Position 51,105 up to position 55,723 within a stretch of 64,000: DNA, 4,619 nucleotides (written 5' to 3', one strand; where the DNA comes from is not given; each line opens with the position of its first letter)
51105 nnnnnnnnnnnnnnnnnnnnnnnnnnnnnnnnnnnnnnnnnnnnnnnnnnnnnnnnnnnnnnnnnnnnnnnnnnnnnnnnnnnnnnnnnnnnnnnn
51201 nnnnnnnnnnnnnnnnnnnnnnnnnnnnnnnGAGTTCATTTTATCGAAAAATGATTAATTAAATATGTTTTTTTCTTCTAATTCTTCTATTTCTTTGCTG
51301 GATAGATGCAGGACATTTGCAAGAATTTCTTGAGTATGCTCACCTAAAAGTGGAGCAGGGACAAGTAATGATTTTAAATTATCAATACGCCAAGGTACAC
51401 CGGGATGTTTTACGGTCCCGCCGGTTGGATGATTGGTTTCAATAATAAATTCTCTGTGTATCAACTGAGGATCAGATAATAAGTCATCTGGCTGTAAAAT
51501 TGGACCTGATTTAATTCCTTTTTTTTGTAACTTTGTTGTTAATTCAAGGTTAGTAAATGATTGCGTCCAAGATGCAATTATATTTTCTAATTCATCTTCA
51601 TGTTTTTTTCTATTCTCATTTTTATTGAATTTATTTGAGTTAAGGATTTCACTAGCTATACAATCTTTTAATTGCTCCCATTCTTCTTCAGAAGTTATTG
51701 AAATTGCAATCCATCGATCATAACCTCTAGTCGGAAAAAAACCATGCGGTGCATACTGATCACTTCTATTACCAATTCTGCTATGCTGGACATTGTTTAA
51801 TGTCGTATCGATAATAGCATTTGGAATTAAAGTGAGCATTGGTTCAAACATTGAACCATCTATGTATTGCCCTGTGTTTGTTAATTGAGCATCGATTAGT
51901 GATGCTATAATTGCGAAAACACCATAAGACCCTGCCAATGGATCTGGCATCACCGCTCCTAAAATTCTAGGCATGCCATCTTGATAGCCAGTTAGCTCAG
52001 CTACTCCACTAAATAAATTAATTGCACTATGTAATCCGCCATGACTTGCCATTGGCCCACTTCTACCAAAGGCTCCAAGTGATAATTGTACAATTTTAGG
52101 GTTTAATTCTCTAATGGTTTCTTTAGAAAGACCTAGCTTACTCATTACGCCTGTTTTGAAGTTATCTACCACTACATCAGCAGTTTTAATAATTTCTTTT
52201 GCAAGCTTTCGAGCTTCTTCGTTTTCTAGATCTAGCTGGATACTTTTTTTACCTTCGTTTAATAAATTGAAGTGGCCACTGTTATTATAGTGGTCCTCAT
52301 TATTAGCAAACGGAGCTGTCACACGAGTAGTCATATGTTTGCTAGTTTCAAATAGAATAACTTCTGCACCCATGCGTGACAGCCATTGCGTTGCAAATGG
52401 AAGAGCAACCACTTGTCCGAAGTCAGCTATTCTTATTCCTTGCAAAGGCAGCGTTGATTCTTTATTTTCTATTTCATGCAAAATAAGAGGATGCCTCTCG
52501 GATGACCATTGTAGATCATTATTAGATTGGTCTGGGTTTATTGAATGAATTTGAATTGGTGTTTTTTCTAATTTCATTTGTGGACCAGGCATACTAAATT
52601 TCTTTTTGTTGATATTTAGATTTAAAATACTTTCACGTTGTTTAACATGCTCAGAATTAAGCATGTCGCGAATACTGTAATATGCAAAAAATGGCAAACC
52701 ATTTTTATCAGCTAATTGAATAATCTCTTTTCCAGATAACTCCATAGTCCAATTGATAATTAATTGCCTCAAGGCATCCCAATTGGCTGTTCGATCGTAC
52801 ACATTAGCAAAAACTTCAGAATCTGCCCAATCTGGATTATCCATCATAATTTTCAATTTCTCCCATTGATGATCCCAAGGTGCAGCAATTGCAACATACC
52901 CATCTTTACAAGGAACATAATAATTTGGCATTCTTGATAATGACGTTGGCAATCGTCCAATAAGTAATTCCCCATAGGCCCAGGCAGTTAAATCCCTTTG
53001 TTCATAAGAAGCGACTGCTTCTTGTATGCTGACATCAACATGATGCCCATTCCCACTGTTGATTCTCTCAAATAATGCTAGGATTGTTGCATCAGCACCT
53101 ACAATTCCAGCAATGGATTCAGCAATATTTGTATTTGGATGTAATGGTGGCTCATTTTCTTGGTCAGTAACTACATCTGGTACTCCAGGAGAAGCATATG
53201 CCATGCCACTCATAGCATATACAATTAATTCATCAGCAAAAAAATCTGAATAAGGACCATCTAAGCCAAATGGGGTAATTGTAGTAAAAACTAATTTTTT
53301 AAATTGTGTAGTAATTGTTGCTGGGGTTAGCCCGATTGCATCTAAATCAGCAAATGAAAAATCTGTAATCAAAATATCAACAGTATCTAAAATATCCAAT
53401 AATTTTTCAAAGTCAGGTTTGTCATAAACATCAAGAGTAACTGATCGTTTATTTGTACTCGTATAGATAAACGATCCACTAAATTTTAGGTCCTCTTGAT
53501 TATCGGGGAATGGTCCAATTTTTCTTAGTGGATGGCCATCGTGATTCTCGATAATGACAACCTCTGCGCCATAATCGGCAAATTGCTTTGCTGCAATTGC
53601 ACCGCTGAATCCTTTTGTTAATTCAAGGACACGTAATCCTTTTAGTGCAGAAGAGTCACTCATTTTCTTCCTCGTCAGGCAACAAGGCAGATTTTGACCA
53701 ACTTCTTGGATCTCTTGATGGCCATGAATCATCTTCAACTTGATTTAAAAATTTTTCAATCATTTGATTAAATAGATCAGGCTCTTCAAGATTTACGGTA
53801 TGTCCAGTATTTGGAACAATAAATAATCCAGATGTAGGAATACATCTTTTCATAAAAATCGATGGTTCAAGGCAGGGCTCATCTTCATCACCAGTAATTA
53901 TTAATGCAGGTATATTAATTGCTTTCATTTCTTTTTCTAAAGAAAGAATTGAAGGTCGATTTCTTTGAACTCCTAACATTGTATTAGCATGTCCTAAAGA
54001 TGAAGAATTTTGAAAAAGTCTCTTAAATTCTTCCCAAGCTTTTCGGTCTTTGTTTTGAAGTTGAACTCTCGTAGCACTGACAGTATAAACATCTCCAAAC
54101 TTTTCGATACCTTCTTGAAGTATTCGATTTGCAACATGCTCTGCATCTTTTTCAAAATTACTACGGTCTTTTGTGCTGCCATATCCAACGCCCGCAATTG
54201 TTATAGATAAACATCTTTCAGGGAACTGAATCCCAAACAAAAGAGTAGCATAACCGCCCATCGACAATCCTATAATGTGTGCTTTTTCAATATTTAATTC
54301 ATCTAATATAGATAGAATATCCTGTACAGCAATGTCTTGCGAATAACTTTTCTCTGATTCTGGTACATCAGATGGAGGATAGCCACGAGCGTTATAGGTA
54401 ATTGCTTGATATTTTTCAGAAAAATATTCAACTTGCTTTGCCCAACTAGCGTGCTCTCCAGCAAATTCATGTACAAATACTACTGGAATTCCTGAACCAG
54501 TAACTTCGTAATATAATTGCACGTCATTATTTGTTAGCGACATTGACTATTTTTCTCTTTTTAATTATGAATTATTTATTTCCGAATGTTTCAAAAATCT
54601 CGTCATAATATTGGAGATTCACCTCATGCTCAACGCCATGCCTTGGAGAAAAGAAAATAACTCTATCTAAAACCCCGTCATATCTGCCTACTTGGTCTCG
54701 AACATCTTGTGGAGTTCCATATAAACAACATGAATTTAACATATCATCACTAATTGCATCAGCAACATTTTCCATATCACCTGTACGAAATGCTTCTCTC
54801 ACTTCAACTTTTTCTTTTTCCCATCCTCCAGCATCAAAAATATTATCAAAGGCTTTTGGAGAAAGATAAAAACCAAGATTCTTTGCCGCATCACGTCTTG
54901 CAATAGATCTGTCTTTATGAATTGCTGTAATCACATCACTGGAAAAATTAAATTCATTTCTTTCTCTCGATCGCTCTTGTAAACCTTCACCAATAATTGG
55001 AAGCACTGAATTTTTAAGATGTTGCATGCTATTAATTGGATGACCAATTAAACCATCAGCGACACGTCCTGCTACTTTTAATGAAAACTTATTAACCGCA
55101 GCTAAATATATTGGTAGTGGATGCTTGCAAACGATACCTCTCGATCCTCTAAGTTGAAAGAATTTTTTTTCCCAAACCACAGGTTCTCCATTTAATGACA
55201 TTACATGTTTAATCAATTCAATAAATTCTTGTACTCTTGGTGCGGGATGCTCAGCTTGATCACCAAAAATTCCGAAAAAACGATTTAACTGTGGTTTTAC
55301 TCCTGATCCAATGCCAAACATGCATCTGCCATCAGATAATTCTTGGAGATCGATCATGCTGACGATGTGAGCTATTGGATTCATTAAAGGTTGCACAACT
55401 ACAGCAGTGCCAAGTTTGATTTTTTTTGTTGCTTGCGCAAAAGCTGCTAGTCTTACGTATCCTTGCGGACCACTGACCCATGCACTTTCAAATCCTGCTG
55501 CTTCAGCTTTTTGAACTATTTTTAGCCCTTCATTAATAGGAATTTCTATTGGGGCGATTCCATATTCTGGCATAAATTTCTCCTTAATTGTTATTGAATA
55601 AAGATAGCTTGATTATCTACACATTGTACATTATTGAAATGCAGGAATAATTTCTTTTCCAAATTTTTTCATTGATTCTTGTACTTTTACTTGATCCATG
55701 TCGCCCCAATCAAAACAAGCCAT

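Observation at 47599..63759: A 16-gene divergent operon pair encodes an uncharacterised CoA-thioester / flavin-monooxygenase catabolic pathway with no regulator gene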

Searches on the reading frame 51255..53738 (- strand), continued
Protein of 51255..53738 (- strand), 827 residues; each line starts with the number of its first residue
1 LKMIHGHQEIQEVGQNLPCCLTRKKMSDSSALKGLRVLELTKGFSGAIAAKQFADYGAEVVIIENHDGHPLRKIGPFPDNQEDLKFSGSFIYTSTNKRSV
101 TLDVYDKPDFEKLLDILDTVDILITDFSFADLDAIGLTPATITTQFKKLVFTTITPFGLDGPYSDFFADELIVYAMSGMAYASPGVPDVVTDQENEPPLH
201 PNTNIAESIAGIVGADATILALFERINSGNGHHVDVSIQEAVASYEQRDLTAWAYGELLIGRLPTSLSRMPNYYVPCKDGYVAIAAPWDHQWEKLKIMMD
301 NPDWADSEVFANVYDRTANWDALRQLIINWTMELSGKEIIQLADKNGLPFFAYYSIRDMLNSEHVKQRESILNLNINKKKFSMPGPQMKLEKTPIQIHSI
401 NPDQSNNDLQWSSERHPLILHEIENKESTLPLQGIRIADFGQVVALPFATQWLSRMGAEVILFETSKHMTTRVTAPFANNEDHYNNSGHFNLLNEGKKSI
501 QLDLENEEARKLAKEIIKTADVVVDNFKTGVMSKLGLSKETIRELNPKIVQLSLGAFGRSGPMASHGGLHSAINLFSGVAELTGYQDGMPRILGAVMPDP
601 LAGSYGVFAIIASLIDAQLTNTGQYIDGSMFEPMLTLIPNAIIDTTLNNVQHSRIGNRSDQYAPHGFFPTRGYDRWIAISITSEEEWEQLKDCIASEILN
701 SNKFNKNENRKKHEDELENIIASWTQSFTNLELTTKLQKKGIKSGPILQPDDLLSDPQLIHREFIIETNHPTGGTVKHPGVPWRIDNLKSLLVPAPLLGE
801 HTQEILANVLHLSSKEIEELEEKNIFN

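Call 60: find_encoding_contigs(protein=P0034, flank=8000, max_places=1)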
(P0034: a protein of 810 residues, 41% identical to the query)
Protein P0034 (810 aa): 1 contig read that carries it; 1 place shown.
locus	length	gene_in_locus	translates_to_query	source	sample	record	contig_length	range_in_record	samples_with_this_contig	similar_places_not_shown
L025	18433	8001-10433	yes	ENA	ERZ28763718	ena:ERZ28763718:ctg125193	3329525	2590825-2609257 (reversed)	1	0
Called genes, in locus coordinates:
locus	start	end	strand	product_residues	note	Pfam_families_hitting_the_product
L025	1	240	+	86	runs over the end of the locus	PF00296:Bac_luciferase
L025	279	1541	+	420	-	PF13384:HTH_23, PF13518:HTH_28 (weak), PF13551:HTH_29, PF13565:HTH_32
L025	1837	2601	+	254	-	PF00296:Bac_luciferase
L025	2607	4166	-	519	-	PF07969:Amidohydro_3, PF01979:Amidohydro_1 (weak), PF07969:Amidohydro_3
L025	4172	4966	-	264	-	PF00378:ECH_1, PF16113:ECH_2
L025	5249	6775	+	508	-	PF08545:ACP_syn_III (weak), PF08541:ACP_syn_III_C (weak), PF12172:zf-ChsH2 (weak)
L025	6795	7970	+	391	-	PF00108:Thiolase_N, PF02803:Thiolase_C, PF22691:Thiolase_C_1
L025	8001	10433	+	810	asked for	PF02515:CoA_transf_3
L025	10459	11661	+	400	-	PF01042:Ribonuc_L-PSP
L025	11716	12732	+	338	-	PF00296:Bac_luciferase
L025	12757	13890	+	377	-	PF03060:NMO, PF01070:FMN_dh (weak)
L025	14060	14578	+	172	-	PF13452:FAS1_DH_region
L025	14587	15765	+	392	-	PF02771:Acyl-CoA_dh_N, PF02770:Acyl-CoA_dh_M, PF00441:Acyl-CoA_dh_1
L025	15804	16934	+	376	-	PF02771:Acyl-CoA_dh_N, PF02770:Acyl-CoA_dh_M, PF00441:Acyl-CoA_dh_1, PF08028:Acyl-CoA_dh_2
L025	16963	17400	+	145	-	PF01575:MaoC_dehydratas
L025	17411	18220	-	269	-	PF00378:ECH_1, PF16113:ECH_2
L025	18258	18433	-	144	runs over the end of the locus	PF02823:ATP-synt_DE_N, PF00401:ATP-synt_DE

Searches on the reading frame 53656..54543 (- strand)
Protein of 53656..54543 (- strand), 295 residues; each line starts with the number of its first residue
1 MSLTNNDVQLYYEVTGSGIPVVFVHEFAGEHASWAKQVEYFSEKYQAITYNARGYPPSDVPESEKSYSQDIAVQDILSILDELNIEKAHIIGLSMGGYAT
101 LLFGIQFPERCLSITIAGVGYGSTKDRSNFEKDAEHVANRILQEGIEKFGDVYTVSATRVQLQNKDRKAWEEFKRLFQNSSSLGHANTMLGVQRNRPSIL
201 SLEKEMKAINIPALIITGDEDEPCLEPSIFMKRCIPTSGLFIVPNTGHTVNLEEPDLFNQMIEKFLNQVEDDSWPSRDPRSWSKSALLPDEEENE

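Call 4: search_protein_families(library=pfam, proteins=[window:53656-54543:-], max_evalue=0.01)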
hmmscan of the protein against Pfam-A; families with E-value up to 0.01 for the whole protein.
window:53656-54543:- (295 aa): 4 families
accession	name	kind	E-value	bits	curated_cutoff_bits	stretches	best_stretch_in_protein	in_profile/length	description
PF00561.26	Abhydrolase_1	-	1.4e-19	71.2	25.8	1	20-255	2-245/245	alpha/beta hydrolase fold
PF12697.13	Abhydrolase_6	-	1.9e-09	39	26.3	1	21-259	1-215/217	Alpha/beta hydrolase family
PF03096.20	Ndr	-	1.1e-05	24.7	23.3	1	60-266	73-276/283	Ndr family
PF12146.15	Hydrolase_4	-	1.5e-05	24.9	27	1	21-225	7-206/239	Serine aminopeptidase, S33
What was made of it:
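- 53656..54543 (-): ABH1, an alpha/beta hydrolase (295 aa) that is MenH/PcaD-like. Pfam Abhydrolase_1 (call 4).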

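Call 11: search_protein_families(library=ncbifam, proteins=[window:53656-54543:-], max_evalue=0.001)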
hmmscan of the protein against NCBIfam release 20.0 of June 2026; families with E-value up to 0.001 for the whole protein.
window:53656-54543:- (295 aa): 28 families (the best 25 are shown)
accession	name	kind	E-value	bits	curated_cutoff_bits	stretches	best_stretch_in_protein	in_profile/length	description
TIGR03695.1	menH_SHCHC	equivalog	4.1e-27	95.2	208.55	1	20-267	4-252/252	2-succinyl-6-hydroxy-2,4-cyclohexadiene-1-carboxylate synthase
TIGR02427.1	protocat_pcaD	equivalog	5.9e-25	88.1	255.85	1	10-266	2-250/251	3-oxoadipate enol-lactonase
NF051488.1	bifunc_PcaDC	exception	2.4e-20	73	390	1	11-270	3-254/375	bifunctional 3-oxoadipate enol-lactonase/4-carboxymuconolactone decarboxylase PcaDC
NF051487.1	bifunc_PcaCD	exception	8e-20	71.3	430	1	18-267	172-412/413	bifunctional 4-carboxymuconolactone decarboxylase/3-oxoadipate enol-lactonase PcaCD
NF052610.1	macro_16_ester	equivalog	9.6e-18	64.5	420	1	64-261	72-275/281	alpha/beta fold macrolide esterase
NF045632.1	hydroxlase_HsaD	equivalog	1.6e-17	63.4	400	1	10-267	24-289/290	4,5:9,10-diseco-3-hydroxy-5,9,17-trioxoandrosta-1(10),2-diene-4-oate hydrolase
TIGR03611.1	RutD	equivalog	2.9e-17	62.9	238.5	1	20-116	15-110/258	pyrimidine utilization protein D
NF011457.0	PRK14875.1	equivalog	3e-17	62.7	307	1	4-268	118-371/372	acetoin dehydrogenase dihydrolipoyllysine-residue acetyltransferase subunit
TIGR01250.1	pro_imino_pep_2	subfamily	6.3e-17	62.1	167.65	2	6-118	11-128/288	proline iminopeptidase-family hydrolase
NF050089.1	i_nPHAscl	equivalog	5.8e-14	51.8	300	1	2-136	2-138/288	intracellular short-chain-length polyhydroxyalkanoate depolymerase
NF004514.1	PRK05855.1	equivalog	9.1e-14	50.9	455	1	17-273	21-294/578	SDR family oxidoreductase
TIGR03343.1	biphenyl_bphD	equivalog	1.4e-13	50.7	462.15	1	7-267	19-281/282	2-hydroxy-6-oxo-6-phenylhexa-2,4-dienoate hydrolase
NF041759.1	mac_hydro_EstT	equivalog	3.3e-13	49.5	450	1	42-266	48-277/278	macrolide hydrolase EstT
NF053693.1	esterase_mleCBF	exception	1.4e-12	47.6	564.5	1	51-122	58-131/279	CBF family alpha/beta fold macrolide esterase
NF007954.0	PRK10673.1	equivalog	4.9e-12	45.7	399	1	17-125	15-123/255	esterase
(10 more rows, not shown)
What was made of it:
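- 53656..54543 (-): MenH 95 bits against a 209 cutoff, PcaD 88 against 256 (call 11).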

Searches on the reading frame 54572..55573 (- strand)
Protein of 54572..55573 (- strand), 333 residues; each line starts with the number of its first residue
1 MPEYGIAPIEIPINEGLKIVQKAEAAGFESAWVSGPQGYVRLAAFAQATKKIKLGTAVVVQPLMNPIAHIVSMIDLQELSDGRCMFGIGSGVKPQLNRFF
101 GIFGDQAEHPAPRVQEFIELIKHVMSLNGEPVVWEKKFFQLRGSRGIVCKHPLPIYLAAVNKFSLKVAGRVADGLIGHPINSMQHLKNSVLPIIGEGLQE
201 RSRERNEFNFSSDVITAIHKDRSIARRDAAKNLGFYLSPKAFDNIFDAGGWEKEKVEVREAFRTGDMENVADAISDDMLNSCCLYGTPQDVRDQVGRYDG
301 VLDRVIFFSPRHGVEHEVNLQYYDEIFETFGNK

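Call 4: search_protein_families(library=pfam, proteins=[window:54572-55573:-], max_evalue=0.01)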
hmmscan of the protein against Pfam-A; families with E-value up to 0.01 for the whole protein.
window:54572-55573:- (333 aa): 1 family
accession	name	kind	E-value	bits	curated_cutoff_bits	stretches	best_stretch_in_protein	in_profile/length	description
PF00296.26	Bac_luciferase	-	1.7e-51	175.9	27.9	1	11-299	20-308/314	Luciferase-like monooxygenase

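Call 11: search_protein_families(library=ncbifam, proteins=[window:54572-55573:-], max_evalue=0.001)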
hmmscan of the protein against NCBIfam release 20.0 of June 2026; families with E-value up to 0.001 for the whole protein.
window:54572-55573:- (333 aa): 25 families
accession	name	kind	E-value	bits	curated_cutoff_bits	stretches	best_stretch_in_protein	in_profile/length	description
TIGR03617.1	F420_MSMEG_2256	subfamily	3.8e-45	154.2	278.15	1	22-312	3-303/318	TIGR03617 family F420-dependent LLM class oxidoreductase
NF002619.0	PRK02271.1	equivalog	1.8e-37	129.3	276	1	12-310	12-308/329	5,10-methylenetetrahydromethanopterin reductase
TIGR03555.1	F420_mer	equivalog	1.8e-32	113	348.7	1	14-296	12-292/325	5,10-methylenetetrahydromethanopterin reductase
TIGR04024.1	F420_NP1902A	hypoth_equivalog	2.2e-32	112.1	345.4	1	18-301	19-302/330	TIGR04024 family LLM class F420-dependent oxidoreductase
TIGR03564.1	F420_MSMEG_4879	subfamily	8e-25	88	234.25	1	19-273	4-251/265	TIGR03564 family F420-dependent LLM class oxidoreductase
TIGR03559.1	F420_Rv3520c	subfamily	2.9e-22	79.1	335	1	13-298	12-314/325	LLM class F420-dependent oxidoreductase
TIGR03841.1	F420_Rv3093c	subfamily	4.5e-20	72.2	213.65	1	11-299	7-285/298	LLM class F420-dependent oxidoreductase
TIGR03619.1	F420_Rv2161c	subfamily_domain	9.4e-16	58.1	166.9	1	36-234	44-239/247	TIGR03619 family F420-dependent LLM class oxidoreductase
TIGR03571.1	lucif_BA3436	subfamily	9.1e-15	54.7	303.9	1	39-179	70-208/304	TIGR03571 family LLM class oxidoreductase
TIGR04027.1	LLM_KPN_01858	hypoth_equivalog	1.6e-12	47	412.9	1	20-124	26-137/326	putative FMN-dependent luciferase-like monooxygenase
TIGR03554.1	F420_G6P_DH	equivalog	3.2e-12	46.1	420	1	41-315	55-316/331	glucose-6-phosphate dehydrogenase (coenzyme-F420)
TIGR03621.1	F420_MSMEG_2516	subfamily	4.8e-12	45.6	213.15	1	18-185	18-182/295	TIGR03621 family F420-dependent LLM class oxidoreductase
TIGR03560.1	F420_Rv1855c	subfamily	9e-12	45.3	231.4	1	37-145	51-157/227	TIGR03560 family F420-dependent LLM class oxidoreductase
TIGR03857.1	F420_MSMEG_2249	hypoth_equivalog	6.1e-11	42.1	218.4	1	17-289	17-302/329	TIGR03857 family LLM class F420-dependent oxidoreductase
TIGR04465.1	ArgArg_F420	equivalog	2.1e-09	36.9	470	1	39-226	97-280/364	F420-dependent hydroxymycolic acid dehydrogenase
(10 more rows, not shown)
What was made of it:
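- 54572..55573 (-): LLM2, a 333-aa Mer/F420-type luciferase-like oxidoreductase. Best NCBIfam hits are F420-dependent LLM subfamilies and Mer, all below cutoff (call 11).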

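Call 31: search_solved_structures(query=window:54572-55573:-, max_evalue=0.00001)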
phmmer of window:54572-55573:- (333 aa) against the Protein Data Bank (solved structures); distinct sequences matched with E-value up to 0.00001: 11.
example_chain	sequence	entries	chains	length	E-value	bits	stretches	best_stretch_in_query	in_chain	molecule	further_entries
8qpl_A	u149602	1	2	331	2.8e-27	99.2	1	12-296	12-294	5,10-methylenetetrahydromethanopterin reductase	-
8qq8_A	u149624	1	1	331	2.9e-27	99.1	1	12-296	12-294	5,10-methylenetetrahydromethanopterin reductase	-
8qpm_A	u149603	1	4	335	2.9e-27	99.1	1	12-296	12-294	5,10-methylenetetrahydromethanopterin reductase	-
1f07_A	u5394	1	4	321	2.7e-20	76.2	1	11-295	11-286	COENZYME F420-DEPENDENT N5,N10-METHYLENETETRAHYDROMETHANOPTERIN REDUCTASE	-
1ezw_A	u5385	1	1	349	9e-19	71.2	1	18-297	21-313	COENZYME F420-DEPENDENT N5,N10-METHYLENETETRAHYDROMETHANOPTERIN REDUCTASE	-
1z69_A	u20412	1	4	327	1.6e-15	60.6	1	11-300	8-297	Coenzyme F420-dependent N(5),N(10)-methylenetetrahydromethanopterin reductase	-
5lxe_A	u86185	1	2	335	8.5e-10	41.7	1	39-230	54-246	F420-dependent glucose-6-phosphate dehydrogenase 1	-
8k74_A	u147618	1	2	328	2.6e-07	33.5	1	20-106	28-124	Alkanal monooxygenase alpha chain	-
8cbb_A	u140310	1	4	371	4.7e-07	32.7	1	21-121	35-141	Alkanal monooxygenase alpha chain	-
3b4y_A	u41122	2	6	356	1e-06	31.6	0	41-225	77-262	PROBABLE F420-DEPENDENT GLUCOSE-6-PHOSPHATE DEHYDROGENASE FGD1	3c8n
1brl_A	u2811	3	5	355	6.6e-06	28.9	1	37-258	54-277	BACTERIAL LUCIFERASE | Alkanal monooxygenase alpha chain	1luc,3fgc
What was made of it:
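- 54572..55573 (-): Best PDB hits are methylene-H4MPT reductases (call 31).
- LLM2 is Mer/F420-like (calls 11, 31).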
